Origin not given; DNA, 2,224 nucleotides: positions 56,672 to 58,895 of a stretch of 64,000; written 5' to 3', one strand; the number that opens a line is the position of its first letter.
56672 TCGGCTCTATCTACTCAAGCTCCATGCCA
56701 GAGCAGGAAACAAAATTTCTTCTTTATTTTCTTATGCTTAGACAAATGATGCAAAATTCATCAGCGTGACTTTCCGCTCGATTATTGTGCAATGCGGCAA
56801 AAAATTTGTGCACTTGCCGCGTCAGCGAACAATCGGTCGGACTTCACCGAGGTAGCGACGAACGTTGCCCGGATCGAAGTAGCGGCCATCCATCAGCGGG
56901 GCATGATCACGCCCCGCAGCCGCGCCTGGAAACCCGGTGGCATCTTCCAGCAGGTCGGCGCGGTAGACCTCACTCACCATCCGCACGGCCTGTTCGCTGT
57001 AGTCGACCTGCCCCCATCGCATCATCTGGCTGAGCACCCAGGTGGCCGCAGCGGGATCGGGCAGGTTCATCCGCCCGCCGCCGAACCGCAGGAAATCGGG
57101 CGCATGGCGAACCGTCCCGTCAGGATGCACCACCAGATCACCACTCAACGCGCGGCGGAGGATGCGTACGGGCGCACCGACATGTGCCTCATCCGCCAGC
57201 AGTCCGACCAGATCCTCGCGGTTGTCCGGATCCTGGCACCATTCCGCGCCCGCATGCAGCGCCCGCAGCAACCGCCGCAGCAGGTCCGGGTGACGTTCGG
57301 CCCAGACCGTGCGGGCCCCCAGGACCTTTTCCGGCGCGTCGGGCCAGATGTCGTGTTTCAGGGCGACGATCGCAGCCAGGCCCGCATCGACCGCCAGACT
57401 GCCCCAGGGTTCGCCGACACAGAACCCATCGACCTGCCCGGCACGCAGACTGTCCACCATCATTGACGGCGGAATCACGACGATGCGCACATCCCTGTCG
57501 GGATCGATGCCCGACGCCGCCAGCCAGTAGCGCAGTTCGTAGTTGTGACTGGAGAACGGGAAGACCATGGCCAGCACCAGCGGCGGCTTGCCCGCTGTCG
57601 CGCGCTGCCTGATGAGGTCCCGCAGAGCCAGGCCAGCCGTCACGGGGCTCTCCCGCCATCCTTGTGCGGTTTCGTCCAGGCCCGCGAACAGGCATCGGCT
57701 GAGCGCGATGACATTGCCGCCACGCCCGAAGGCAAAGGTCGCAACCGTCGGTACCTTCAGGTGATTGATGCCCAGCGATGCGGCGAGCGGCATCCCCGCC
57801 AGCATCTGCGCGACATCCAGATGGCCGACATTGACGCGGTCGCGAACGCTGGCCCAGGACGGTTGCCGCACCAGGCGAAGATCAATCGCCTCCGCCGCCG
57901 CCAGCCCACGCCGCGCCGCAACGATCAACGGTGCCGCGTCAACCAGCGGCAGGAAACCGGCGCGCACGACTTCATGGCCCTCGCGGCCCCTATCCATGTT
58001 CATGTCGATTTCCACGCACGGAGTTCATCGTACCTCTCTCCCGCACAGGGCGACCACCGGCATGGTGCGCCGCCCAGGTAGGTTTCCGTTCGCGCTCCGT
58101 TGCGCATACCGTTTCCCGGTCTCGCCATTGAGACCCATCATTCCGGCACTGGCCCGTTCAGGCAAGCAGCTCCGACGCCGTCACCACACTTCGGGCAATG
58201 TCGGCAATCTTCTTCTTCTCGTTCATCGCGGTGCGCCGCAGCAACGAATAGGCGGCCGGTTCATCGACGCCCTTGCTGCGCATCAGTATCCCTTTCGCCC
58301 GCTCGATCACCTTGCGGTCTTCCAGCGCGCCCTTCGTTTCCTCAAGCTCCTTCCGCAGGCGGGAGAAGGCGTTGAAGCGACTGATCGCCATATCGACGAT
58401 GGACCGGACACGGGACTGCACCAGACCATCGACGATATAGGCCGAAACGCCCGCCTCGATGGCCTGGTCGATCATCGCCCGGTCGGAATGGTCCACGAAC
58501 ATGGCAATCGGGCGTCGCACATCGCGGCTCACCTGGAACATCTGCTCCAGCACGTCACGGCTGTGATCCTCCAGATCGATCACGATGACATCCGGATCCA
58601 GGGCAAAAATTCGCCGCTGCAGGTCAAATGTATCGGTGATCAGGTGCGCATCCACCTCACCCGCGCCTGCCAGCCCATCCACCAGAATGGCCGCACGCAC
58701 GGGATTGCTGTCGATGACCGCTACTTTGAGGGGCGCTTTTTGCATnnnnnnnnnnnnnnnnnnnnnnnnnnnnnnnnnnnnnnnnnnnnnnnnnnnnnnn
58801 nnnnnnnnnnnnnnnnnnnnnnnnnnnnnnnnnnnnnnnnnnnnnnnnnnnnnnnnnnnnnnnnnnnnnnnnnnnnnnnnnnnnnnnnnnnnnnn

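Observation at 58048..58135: Second ANTAR element between nasT and nasS: candidate feedback loop of NasT on its own inhibitor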

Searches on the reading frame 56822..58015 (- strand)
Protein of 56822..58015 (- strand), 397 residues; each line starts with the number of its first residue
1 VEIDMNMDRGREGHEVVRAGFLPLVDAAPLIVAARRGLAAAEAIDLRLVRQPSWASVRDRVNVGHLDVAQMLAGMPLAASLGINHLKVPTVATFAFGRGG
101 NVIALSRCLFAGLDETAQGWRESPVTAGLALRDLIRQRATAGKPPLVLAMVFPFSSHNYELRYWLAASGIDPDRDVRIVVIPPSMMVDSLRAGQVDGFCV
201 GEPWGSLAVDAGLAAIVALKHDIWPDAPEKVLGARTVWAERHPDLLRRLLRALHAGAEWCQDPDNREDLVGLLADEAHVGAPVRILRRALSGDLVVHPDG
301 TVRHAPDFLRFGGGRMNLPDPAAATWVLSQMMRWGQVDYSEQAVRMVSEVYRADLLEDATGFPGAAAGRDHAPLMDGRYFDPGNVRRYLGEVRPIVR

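Call 5: search_protein_families(library=pfam, proteins=[window:56822-58015:-])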
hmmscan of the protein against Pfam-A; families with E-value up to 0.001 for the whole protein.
window:56822-58015:- (397 aa): 2 families
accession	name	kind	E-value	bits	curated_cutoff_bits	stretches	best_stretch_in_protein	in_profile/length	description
PF13379.11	NMT1_2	-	5.7e-68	229.9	24.7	1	14-273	5-251/252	NMT1-like family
PF09084.16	NMT1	-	2.2e-07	31.4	20.5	1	156-264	103-214/216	NMT1/THI5 like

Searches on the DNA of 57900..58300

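Call 4: search_rna_families(source=window, start=57900, end=58300, threshold=evalue, max_evalue=10, show_alignments=3)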
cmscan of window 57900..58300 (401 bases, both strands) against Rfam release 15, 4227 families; matches with E-value up to 10: 2.
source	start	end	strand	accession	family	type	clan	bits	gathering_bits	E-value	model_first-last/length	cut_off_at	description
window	57900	57961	-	RF02602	BASRCI414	Gene; sRNA;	-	10.5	270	3.4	1-62/229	3'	Brucella sRNA CI414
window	58169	58230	-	RF01145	sR14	Gene; snRNA; snoRNA; CD-box;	-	9.8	38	4.4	1-54/54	no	Small nucleolar RNA sR14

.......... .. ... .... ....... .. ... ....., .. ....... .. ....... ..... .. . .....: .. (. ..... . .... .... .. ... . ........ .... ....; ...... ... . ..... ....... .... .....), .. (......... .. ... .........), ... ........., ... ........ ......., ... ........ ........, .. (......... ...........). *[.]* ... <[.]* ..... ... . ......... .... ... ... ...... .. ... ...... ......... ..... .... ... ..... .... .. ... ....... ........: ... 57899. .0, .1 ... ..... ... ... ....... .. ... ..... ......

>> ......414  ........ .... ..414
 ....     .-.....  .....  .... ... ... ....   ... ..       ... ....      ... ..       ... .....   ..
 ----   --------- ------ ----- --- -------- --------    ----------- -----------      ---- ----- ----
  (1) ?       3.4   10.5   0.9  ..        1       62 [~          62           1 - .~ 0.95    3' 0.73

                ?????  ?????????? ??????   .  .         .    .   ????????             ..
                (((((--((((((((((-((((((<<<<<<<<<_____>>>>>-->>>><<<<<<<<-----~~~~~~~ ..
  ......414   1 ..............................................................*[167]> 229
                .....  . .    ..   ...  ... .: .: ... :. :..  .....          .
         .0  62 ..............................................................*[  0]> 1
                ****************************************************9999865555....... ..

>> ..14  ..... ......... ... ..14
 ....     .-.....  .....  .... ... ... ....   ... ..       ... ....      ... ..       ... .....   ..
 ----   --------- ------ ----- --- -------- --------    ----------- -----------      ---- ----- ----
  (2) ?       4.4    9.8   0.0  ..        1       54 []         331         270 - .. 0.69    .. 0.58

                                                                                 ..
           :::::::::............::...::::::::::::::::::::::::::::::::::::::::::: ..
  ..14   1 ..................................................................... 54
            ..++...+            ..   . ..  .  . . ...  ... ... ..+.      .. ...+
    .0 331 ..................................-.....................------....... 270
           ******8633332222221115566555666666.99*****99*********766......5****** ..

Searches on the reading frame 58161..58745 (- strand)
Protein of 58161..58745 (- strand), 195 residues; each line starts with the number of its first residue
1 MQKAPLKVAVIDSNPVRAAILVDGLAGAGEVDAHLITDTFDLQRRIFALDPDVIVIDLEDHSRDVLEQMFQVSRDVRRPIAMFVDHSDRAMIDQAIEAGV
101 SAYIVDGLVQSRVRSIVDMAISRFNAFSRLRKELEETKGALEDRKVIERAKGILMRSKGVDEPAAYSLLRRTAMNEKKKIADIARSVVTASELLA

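Call 12: find_related_loci(query=window:58161-58745:-, collection=genome_contigs, flank=3000)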
Query seq(195 aa) (195 aa) in genome_contigs; peptide patterns used: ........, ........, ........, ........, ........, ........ (x = any residue, [..] = any of these).
599 stretches matched a pattern (row limit reached: there are more); 540 encode a relative of the query (tblastn E <= 1e-3); the best 80 are kept; 80 distinct loci.
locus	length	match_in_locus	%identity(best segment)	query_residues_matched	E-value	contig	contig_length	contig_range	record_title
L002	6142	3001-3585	95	1-195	2e-121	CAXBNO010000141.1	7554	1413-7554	MAG TPA_asm: uncultured Kordiimonadales bacterium isolate ERR2762128_concoct_207 genome assembly, contig: ERZ3421942.147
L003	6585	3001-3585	94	1-195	3e-118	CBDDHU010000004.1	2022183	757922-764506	MAG: Minwuia sp. isolate e733e273-b673-41f5-bb2c-ec37d230e7dd genome assembly, contig: contig_4, whole genome shotgun se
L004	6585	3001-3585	79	1-195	4e-99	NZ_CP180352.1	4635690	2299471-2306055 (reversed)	MAG: Minwuia sp. isolate contig_746 chromosome, complete genome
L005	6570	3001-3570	68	6-195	1e-80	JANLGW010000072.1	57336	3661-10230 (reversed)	MAG: Rhodospirillales bacterium isolate P6-1 k99_39655, whole genome shotgun sequence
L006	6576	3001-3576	68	3-194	5e-80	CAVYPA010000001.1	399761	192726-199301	MAG: uncultured Alphaproteobacteria bacterium isolate MFD06298.bin.1.126 genome assembly, contig: contig_16299, whole ge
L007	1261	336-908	66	5-195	8e-86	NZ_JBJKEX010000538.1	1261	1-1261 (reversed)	Hansschlegelia beijingensis strain Geo2-2 NODE_542_length_1261_cov_46.671076, whole genome shotgun sequence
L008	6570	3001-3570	65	6-195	3e-79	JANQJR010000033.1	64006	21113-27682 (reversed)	MAG: Magnetovibrio sp. isolate PL25a_bin.122 k99_412083, whole genome shotgun sequence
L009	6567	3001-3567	66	6-194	2e-78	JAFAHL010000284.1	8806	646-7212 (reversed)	MAG: Hyphomicrobiales bacterium isolate CP_BE_BS_20 BE_BS_k147_3909998, whole genome shotgun sequence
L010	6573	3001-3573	66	4-194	3e-78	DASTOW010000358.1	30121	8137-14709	MAG TPA_asm: Hyphomicrobiaceae bacterium isolate SMAG_U2180 k141_181514, whole genome shotgun sequence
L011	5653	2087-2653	66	6-194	5e-78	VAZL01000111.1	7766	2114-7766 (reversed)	MAG: Alphaproteobacteria bacterium isolate AP_7 14_0903_12_30cm_scaffold_6314, whole genome shotgun sequence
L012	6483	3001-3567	66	6-194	4e-78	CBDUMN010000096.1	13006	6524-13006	MAG TPA_asm: uncultured Rhodospirillales bacterium isolate SRR22808116_binner13_Refined_62 genome assembly, contig: ERZ2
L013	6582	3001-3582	64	1-194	8e-78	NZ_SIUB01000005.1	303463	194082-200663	Hansschlegelia quercus strain Dub NODE_5_length_303463_cov_183.881062, whole genome shotgun sequence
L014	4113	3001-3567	65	6-194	2e-77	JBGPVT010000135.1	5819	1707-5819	MAG: Xanthobacteraceae bacterium isolate OBJ1_062018_110_1 k141_2195576_length_5819_cov_10.0000, whole genome shotgun se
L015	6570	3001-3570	65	6-195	4e-77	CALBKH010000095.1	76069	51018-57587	MAG TPA_asm: uncultured Alphaproteobacteria bacterium isolate SRR3330207_bin.107_CONCOCT_v1.1_MAG genome assembly, conti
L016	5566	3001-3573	67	4-194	2e-77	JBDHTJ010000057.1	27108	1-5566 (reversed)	MAG: Hyphomicrobiaceae bacterium isolate AS-MICRO-3CA.252 NODE_7326_length_27108_cov_7.477341, whole genome shotgun sequ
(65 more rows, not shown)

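Call 86: find_related_loci(query=window:58161-58745:-, collection=metagenome_contigs, flank=1000)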
Query seq(195 aa) (195 aa) in metagenome_contigs; peptide patterns used: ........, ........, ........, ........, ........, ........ (x = any residue, [..] = any of these).
600 stretches matched a pattern (row limit reached: there are more); 527 encode a relative of the query (tblastn E <= 1e-3); the best 80 are kept; 80 distinct loci.
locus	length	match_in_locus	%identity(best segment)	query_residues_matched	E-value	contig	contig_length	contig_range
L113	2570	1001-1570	66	6-195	7e-81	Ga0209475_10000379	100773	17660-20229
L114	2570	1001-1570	66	6-195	7e-81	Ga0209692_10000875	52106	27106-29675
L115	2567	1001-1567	68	6-194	1e-80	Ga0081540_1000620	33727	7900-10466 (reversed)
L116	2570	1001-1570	67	6-195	6e-80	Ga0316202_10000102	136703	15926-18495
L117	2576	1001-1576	67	3-194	8e-80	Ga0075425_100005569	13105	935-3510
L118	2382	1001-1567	67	6-194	1e-79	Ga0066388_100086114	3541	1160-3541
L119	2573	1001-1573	64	4-194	2e-79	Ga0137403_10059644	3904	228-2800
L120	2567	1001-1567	66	6-194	8e-79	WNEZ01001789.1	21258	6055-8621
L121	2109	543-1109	66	6-194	1e-79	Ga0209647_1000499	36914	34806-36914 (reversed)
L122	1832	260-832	64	4-194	8e-80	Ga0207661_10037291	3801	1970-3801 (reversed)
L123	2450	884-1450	66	6-194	1e-78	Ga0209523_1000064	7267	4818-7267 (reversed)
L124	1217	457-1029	64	4-194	7e-84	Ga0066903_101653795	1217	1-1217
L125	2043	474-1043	64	6-195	3e-79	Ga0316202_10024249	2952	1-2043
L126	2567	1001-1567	66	6-194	3e-78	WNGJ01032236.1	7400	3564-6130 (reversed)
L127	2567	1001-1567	66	6-194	1e-78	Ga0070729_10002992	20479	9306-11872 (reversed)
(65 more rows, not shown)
